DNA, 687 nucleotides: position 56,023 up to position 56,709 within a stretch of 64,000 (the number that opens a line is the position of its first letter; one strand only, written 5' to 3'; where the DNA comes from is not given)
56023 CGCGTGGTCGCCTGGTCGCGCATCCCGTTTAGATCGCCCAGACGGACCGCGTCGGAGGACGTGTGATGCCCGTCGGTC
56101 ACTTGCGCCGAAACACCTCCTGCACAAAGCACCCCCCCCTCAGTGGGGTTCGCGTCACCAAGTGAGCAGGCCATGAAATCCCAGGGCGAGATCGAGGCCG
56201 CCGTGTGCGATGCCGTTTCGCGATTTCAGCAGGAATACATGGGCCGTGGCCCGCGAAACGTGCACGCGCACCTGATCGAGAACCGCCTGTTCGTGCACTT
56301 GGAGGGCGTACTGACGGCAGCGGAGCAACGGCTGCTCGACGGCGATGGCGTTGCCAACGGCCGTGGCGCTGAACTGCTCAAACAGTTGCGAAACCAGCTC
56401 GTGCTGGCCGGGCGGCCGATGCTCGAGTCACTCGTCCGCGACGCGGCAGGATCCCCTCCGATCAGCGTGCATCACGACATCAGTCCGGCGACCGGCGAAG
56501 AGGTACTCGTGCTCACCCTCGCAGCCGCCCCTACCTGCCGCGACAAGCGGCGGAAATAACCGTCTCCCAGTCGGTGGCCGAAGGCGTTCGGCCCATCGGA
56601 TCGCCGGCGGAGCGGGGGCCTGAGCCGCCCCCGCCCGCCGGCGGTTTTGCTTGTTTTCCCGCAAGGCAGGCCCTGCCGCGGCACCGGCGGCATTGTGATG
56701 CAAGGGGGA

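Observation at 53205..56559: CsrA homolog sandwiched between DUF2294/MpsC-like paralogs with a response-regulator PP2C phosphatase, divergent from the DAB cluster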

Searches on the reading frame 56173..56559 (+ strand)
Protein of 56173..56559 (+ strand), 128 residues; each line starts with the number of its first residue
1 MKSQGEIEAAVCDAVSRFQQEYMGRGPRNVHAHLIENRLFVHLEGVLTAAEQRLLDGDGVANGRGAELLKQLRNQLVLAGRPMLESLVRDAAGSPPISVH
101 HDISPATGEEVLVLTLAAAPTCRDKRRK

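Call 3: search_protein_families(library=pfam, proteins=[window:56173-56559:+], max_evalue=0.01)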
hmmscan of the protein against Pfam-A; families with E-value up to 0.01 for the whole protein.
window:56173-56559:+ (128 aa): 1 family
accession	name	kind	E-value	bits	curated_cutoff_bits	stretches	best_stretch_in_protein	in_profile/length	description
PF10057.14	MpsC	-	6.9e-27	94.2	23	1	4-117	2-110/111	Na+-translocating membrane potential-generating system (MpsC)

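Call 4: search_protein_families(library=ncbifam, proteins=[window:56173-56559:+], max_evalue=0.01)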
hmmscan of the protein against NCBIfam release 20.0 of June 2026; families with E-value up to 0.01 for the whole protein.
window:56173-56559:+ (128 aa): 0 families

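Call 16: search_solved_structures(query=window:56173-56559:+, max_evalue=10)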
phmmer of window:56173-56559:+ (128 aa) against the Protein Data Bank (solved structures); distinct sequences matched with E-value up to 10: 1.
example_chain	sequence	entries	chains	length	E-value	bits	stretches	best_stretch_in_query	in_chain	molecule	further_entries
6kg9_A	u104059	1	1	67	1.5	12.6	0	55-75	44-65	And cellulose-binding endoglucanase family 9 CelL ortholog dockerin domain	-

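Call 29: find_homologous_proteins(query=window:56173-56559:+)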
Query window:56173-56559:+ (128 aa): 7699 proteins with E <= 0.001 among 8000 candidates; the best 120 are listed.
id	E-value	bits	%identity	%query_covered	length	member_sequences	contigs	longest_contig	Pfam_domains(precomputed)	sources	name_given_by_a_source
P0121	3.0e-75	268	98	100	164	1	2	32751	PF10057.15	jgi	jgi:uncharacterized protein YbcI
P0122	4.8e-74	264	97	100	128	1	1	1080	PF10057.15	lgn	-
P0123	5.4e-74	264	97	100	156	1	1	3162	PF10057.15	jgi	jgi:uncharacterized protein YbcI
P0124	4.5e-73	261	95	100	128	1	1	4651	PF10057.15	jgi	jgi:uncharacterized protein YbcI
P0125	2.8e-72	259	95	100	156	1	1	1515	PF10057.15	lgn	-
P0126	5.7e-72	258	94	100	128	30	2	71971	PF10057.15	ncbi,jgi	jgi:uncharacterized protein YbcI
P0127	2.4e-71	256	94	100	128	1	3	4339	PF10057.15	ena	-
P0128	2.5e-71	256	93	100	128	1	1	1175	PF10057.15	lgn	-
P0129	6.6e-71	254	93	100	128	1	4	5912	PF10057.15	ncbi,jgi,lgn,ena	jgi:uncharacterized protein YbcI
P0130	1.0e-69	250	90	100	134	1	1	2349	PF10057.15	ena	-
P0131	2.8e-69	249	89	100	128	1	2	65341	PF10057.15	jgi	jgi:uncharacterized protein YbcI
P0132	4.1e-69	248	89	99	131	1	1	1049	PF10057.15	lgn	-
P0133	2.7e-68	246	88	100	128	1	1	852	PF10057.15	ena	-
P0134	6.6e-68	244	88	100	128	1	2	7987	PF10057.15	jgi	jgi:uncharacterized protein YbcI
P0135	6.7e-68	244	89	100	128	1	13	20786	PF10057.15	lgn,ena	-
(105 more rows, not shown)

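Call 41: search_protein_representatives(protein=window:56173-56559:+)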
Query: 128 residues. Proteins with E-value up to 0.001 (for the whole library): 1157; up to 1e-10: 478; up to 1e-30: 33. The best 150 are listed.
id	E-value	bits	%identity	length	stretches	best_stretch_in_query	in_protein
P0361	1.8e-59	215.6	80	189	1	1-124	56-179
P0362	7.2e-45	168.5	84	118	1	2-94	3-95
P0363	2.1e-43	163.8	77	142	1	1-99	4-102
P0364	3.4e-41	156.6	80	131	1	2-94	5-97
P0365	6.9e-37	142.7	71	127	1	1-95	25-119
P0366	7.4e-37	142.6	58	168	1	1-127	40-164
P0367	1.6e-36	141.6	55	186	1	2-128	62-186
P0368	1.6e-36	141.5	55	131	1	1-128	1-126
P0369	1.1e-35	138.8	56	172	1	1-126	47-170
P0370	2.4e-35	137.7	53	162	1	2-128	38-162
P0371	1.2e-34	135.4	58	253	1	1-124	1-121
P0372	1.4e-34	135.3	52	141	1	1-125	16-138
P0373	1.4e-34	135.3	53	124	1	1-125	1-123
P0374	1.8e-34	134.9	56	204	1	1-120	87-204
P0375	2.7e-34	134.4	53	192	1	1-125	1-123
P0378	6.8e-34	133.0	50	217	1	1-127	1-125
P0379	1.6e-33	131.9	49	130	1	1-128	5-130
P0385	6.1e-33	130.0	52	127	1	1-127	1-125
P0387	7.7e-33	129.6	52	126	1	1-128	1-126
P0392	7.5e-31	123.2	51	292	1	1-125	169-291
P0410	5.8e-28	113.9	50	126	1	1-127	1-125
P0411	1.9e-27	112.2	48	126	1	1-125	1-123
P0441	5.4e-24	101.1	46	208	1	4-120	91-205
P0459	8.3e-23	97.3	49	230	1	1-120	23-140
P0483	5.0e-21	91.5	39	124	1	1-126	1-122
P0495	1.9e-20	89.7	59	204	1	1-89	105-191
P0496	2.6e-20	89.2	40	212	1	1-126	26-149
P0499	5.7e-20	88.1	45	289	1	4-121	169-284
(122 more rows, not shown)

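Call 42: predict_structure(alignment_id=A2)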
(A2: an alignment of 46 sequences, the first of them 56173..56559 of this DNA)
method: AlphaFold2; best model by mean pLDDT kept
length: 128 residues; sequences in the alignment: 46
mean_pLDDT: 89.8   pTM: 0.82
mean pLDDT of the five models: 89.8, 89.6, 89.2, 89.2, 88.3
residues with pLDDT >= 90: 86; 70-90: 32; 50-70: 9; < 50: 1
segments of 3 or more residues with pLDDT < 50: none
pLDDT, mean of each block of 10 residues (from residue 1): 92 96 90 96 89 78 82 94 97 96 91 96 65
secondary structure, 60 per line:
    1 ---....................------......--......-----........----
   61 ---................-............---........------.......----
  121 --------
elements in order: H4-23 E30-35 E38-43 H49-56 H64-79 H81-92 E96-103 E110-116

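Call 47: fold_search(model_id=the predicted structure, library=pdb)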
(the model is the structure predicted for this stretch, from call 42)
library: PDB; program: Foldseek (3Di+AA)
matches with E <= 10: 420; with E <= 0.001: 0
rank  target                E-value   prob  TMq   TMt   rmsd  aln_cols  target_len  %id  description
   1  9dcz_D                1.8e-02  0.54  0.27  0.28  12.1       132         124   12  Designed allosteric facilitated dissociation switch AS1 in complex state TH with methylated lysines, crystal #1 (released 2025-08-20)
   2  7yh3_D                2.7e-02  0.92  0.42  0.36   6.0       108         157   17  TRAPPC3 from Thorarchaeota SMTZ1-45 (released 2023-07-19)
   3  8p3n_A                3.7e-02  0.60  0.31  0.25   7.3        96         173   14  Structure of the Histidine Kinase CheA ATP-Binding domain in complex with compound ODDHK8 (released 2024-06-12)
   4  9dd4_A                4.8e-02  0.60  0.24  0.25   6.5        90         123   16  Crystal Structure of Designed facilitated dissociation target LHD101An1: LHD101A with an N-terminal extension (released 2025-08-20)
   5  7yh3_C                5.9e-02  0.77  0.39  0.33   7.3       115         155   14  TRAPPC3 from Thorarchaeota SMTZ1-45 (released 2023-07-19)
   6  8etc_X                5.9e-02  0.69  0.31  0.34  11.0       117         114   11  Fkbp39 associated nascent 60S ribosome State 4 (released 2022-11-30)
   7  9dcx                  6.2e-02  0.82  0.33  0.18   5.5       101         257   13  Crystal Structure of designed allosteric facilitated dissociation switch AS1 (released 2025-08-20)
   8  9dd0_D                6.2e-02  0.38  0.29  0.30  12.7       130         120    9  Designed allosteric facilitated dissociation switch AS1 in complex state TH with methylated lysines, crystal #2 (released 2025-08-20)
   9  8eug_X                6.7e-02  0.80  0.32  0.34   6.0        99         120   12  Ytm1 associated nascent 60S ribosome State 3 (released 2022-11-30)
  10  6mrs                  8.6e-02  0.66  0.33  0.48   5.7       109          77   14  De novo designed protein Peak6 (released 2019-06-12)
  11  8poc_A                9.8e-02  0.44  0.33  0.29   6.0       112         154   10  Cryo-EM structure of Dickeya dadantii BcsD (released 2023-12-20)
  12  9bh5_CX               1.1e-01  0.72  0.32  0.34   6.0        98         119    9  High-resolution C. elegans 80S ribosome structure - class 1 (released 2024-09-04)
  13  7mwr_B                1.1e-01  0.60  0.33  0.19   6.3       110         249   16  Structure of De Novo designed beta sheet heterodimer LHD101A53/B4 (released 2022-01-19)
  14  7yh3_A                1.1e-01  0.44  0.36  0.32   7.5       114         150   14  TRAPPC3 from Thorarchaeota SMTZ1-45 (released 2023-07-19)
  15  8esq_X                1.2e-01  0.60  0.33  0.32   6.3       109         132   13  Ytm1 associated nascent 60S ribosome State 2 (released 2022-11-30)
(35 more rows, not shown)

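Call 64: search_protein_families(library=pfam, alignment_id=A7, max_evalue=0.001)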
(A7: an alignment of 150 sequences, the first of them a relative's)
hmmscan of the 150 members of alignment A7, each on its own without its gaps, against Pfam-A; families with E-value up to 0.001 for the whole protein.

A. member 1, P0361 (189 aa): 1 family
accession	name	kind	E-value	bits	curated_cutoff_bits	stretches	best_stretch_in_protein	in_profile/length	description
PF10057.14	MpsC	-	5e-28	97.8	23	1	59-172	2-110/111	Na+-translocating membrane potential-generating system (MpsC)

B. families by the number of members that match (of 150 scanned): 3 families
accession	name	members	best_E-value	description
PF10057.14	MpsC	150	7.3e-39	Na+-translocating membrane potential-generating system (MpsC)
PF00072.30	Response_reg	2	4.1e-21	Response regulator receiver domain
PF16327.10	CcmF_C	1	3.6e-13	Cytochrome c-type biogenesis protein CcmF C-terminal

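Call 65: search_protein_families(library=pfam, proteins=[P0392, P0499, P0371, P0459, P0378, P0496, P0441, P0374, P0495], max_evalue=0.01)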
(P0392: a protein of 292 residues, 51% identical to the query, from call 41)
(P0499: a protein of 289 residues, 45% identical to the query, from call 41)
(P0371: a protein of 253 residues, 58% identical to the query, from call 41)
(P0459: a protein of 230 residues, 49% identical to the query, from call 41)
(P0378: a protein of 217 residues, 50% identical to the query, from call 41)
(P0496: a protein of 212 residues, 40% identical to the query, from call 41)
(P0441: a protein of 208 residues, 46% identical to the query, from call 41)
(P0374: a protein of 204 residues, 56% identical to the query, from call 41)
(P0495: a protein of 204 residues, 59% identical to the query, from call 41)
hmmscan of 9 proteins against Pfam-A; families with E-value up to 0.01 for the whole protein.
P0392 (292 aa): 2 families
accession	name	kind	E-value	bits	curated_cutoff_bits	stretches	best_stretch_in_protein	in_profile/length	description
PF10057.14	MpsC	-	1.1e-33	116.1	23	1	171-283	1-110/111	Na+-translocating membrane potential-generating system (MpsC)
PF00072.30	Response_reg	-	3.7e-11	43.6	30.2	1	30-134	1-109/111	Response regulator receiver domain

P0499 (289 aa): 3 families
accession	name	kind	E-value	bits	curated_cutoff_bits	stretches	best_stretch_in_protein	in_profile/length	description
PF10057.14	MpsC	-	2e-27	95.9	23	1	168-279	1-109/111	Na+-translocating membrane potential-generating system (MpsC)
PF00072.30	Response_reg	-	4.1e-21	75.7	30.2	1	10-118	1-107/111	Response regulator receiver domain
PF23198.2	PDE8A_N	-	0.0078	16.6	29.6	0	4-104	6-111/147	PDE8A-like, N-terminal domain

P0371 (253 aa): 1 family
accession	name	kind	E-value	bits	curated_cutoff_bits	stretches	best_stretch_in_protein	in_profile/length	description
PF10057.14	MpsC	-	8.4e-34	116.4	23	1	3-115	1-110/111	Na+-translocating membrane potential-generating system (MpsC)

P0459 (230 aa): 1 family
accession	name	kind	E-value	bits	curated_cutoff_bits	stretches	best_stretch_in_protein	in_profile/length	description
PF10057.14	MpsC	-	6.1e-23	81.4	23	2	84-137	56-110/111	Na+-translocating membrane potential-generating system (MpsC)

P0378 (217 aa): 1 family
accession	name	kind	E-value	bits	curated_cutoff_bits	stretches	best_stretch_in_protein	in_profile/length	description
PF10057.14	MpsC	-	7.2e-37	126.3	23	1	3-115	1-110/111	Na+-translocating membrane potential-generating system (MpsC)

P0496 (212 aa): 1 family
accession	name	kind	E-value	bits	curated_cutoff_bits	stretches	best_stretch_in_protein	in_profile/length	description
PF10057.14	MpsC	-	8e-21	74.6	23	1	28-140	1-110/111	Na+-translocating membrane potential-generating system (MpsC)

P0441 (208 aa): 1 family
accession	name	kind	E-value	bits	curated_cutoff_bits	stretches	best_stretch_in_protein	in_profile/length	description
PF10057.14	MpsC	-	2.4e-27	95.6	23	1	93-202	4-110/111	Na+-translocating membrane potential-generating system (MpsC)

P0374 (204 aa): 1 family
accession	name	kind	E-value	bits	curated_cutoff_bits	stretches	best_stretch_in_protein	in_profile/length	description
PF10057.14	MpsC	-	5.5e-36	123.5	23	1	89-201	1-110/111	Na+-translocating membrane potential-generating system (MpsC)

P0495 (204 aa): 1 family
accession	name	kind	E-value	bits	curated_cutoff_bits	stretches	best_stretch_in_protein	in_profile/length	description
PF10057.14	MpsC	-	6.3e-22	78.2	23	1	108-186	2-77/111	Na+-translocating membrane potential-generating system (MpsC)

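Call 68: search_dna_similar(query=window:56173-56559:+, collection=plasmids, mode=protein, max_evalue=0.001, max_rows=30)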
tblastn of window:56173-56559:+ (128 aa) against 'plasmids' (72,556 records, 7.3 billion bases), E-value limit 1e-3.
Records with a match: 3; places in all: 3; records where one place covers at least 80% of the query: 3.
Best place of each record, by identity: <60% 3.
By first word of the organism name: Anoxybacillus 1; Staphylococcus 1; Acetoanaerobium 1.
By predicted mobility (MOB-suite, as given by PLSDB): non-mobilizable 2; mobilizable 1.
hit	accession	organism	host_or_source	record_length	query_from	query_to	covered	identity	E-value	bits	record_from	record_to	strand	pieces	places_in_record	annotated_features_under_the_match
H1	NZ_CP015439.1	Anoxybacillus amylolyticus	Microbial isolate,soil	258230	1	117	91%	34.2%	3e-16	81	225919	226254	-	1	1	DUF2294 domain-containing protein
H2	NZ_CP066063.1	Staphylococcus pettenkoferi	-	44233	2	116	90%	32.2%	1e-12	70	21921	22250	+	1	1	DUF2294 domain-containing protein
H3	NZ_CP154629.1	Acetoanaerobium noterae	cell culture,Sludge of a digestion ...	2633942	1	112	88%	29.5%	6e-12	68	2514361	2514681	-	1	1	none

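Call 69: get_annotated_region(hit=H1, flank=6000)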
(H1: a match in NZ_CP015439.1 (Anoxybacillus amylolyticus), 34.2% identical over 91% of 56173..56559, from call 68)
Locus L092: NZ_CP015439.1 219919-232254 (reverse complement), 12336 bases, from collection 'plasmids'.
description: Anoxybacillus amylolyticus strain DSM 15939 plasmid pDSM15939_1, complete sequence
organism: Anoxybacillus amylolyticus (NCBI taxid 294699)
taxonomy: Bacteria; Bacillota; Bacilli; Bacillales; Bacillaceae; Anoxybacillus; Anoxybacillus amylolyticus
host: -; source: Microbial isolate,soil; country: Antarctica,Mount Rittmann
typing (MOB-suite, as given by PLSDB): non-mobilizable; replicon rep_cluster_264
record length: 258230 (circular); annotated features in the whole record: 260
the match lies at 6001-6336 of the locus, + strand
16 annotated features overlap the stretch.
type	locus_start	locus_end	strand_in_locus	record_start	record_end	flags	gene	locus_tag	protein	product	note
CDS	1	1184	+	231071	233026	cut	-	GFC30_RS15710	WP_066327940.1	beta-propeller fold lactonase family protein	-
CDS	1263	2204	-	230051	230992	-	-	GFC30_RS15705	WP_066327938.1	zinc ABC transporter substrate-binding protein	-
CDS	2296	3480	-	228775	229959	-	-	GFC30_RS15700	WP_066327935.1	GTP-binding protein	-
CDS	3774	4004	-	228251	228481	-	yidD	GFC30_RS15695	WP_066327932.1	membrane protein insertion efficiency factor YidD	-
CDS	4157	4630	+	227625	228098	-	-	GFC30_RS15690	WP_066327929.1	S-ribosylhomocysteine lyase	-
CDS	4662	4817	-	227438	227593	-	ytzI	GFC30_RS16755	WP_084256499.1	YtzI protein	-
CDS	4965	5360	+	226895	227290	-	-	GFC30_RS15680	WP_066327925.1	phage holin family protein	-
CDS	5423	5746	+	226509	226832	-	-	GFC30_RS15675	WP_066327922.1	hydrolase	-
CDS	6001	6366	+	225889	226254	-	-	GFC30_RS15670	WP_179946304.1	DUF2294 domain-containing protein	-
CDS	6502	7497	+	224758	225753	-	-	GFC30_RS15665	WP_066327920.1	sodium-dependent bicarbonate transport family permease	-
CDS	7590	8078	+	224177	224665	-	ytkD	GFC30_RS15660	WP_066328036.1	RNA deprotection pyrophosphohydrolase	GO:0006139 - nucleobase-containing compound metabolic process [Evidence IEA]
CDS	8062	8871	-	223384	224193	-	-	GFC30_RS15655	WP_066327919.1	ABC transporter permease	-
CDS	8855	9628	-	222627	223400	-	-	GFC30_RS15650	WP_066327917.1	ABC transporter ATP-binding protein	GO:0006810 - transport [Evidence IEA]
CDS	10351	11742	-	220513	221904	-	-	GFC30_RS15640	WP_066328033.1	recombinase family protein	GO:0006310 - DNA recombination [Evidence IEA]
CDS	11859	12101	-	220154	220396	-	-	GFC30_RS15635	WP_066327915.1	DUF2283 domain-containing protein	-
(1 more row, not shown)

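Call 70: get_annotated_region(hit=H2, flank=6000)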
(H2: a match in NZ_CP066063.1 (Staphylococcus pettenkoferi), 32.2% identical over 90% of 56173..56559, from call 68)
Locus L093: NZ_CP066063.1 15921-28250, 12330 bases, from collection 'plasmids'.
description: Staphylococcus pettenkoferi strain FDAARGOS_1071 plasmid unnamed, complete sequence
organism: Staphylococcus pettenkoferi (NCBI taxid 170573)
taxonomy: Bacteria; Bacillota; Bacilli; Bacillales; Staphylococcaceae; Staphylococcus; Staphylococcus pettenkoferi
host: -; source: -; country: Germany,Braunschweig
typing (MOB-suite, as given by PLSDB): mobilizable; replicon rep_cluster_1017,rep_cluster_2222,rep_cluster_765; relaxase MOBP
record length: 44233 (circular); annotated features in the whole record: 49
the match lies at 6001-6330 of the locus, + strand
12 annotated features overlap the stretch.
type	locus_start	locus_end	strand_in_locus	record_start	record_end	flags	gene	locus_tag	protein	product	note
CDS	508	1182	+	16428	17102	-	-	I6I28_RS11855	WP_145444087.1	IS6 family transposase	-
CDS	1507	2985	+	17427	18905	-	-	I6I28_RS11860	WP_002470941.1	NADH dehydrogenase subunit 5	-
CDS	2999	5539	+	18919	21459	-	-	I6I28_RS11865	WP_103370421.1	putative inorganic carbon transporter subunit DabA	-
CDS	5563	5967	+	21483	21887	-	-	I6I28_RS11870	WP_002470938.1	hypothetical protein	-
CDS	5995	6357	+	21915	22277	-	-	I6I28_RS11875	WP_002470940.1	DUF2294 domain-containing protein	-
CDS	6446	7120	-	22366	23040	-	-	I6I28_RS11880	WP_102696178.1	IS6 family transposase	-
CDS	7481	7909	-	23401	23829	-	-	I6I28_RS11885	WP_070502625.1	Rrf2 family transcriptional regulator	-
CDS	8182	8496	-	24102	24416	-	-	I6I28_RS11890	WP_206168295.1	thymidylate synthase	-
CDS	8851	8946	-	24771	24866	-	-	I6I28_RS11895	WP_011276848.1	type I toxin-antitoxin system Fst family toxin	-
CDS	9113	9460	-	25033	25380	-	-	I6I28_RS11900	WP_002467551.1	metalloregulator ArsR/SmtB family transcription factor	GO:0006355 - regulation of DNA-templated transcription [Evidence IEA]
CDS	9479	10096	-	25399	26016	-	-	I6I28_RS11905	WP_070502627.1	CadD family cadmium resistance transporter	-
CDS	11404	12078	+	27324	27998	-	-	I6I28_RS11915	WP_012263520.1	IS6-like element IS257 family transposase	GO:0006313 - DNA transposition [Evidence IEA]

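Call 71: get_annotated_region(hit=H3, flank=5000)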
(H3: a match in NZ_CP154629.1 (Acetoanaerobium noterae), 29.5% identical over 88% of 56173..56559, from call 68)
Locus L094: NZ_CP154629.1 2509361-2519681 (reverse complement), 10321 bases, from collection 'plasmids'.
description: Acetoanaerobium noterae strain DSL2 plasmid pTPELB2, complete sequence
organism: Acetoanaerobium noterae (NCBI taxid 745369)
taxonomy: Bacteria; Bacillota; Clostridia; Peptostreptococcales; Filifactoraceae; Acetoanaerobium; Acetoanaerobium noterae
host: -; source: cell culture,Sludge of a digestion tower of a wastewater treatment plant; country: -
typing (MOB-suite, as given by PLSDB): non-mobilizable
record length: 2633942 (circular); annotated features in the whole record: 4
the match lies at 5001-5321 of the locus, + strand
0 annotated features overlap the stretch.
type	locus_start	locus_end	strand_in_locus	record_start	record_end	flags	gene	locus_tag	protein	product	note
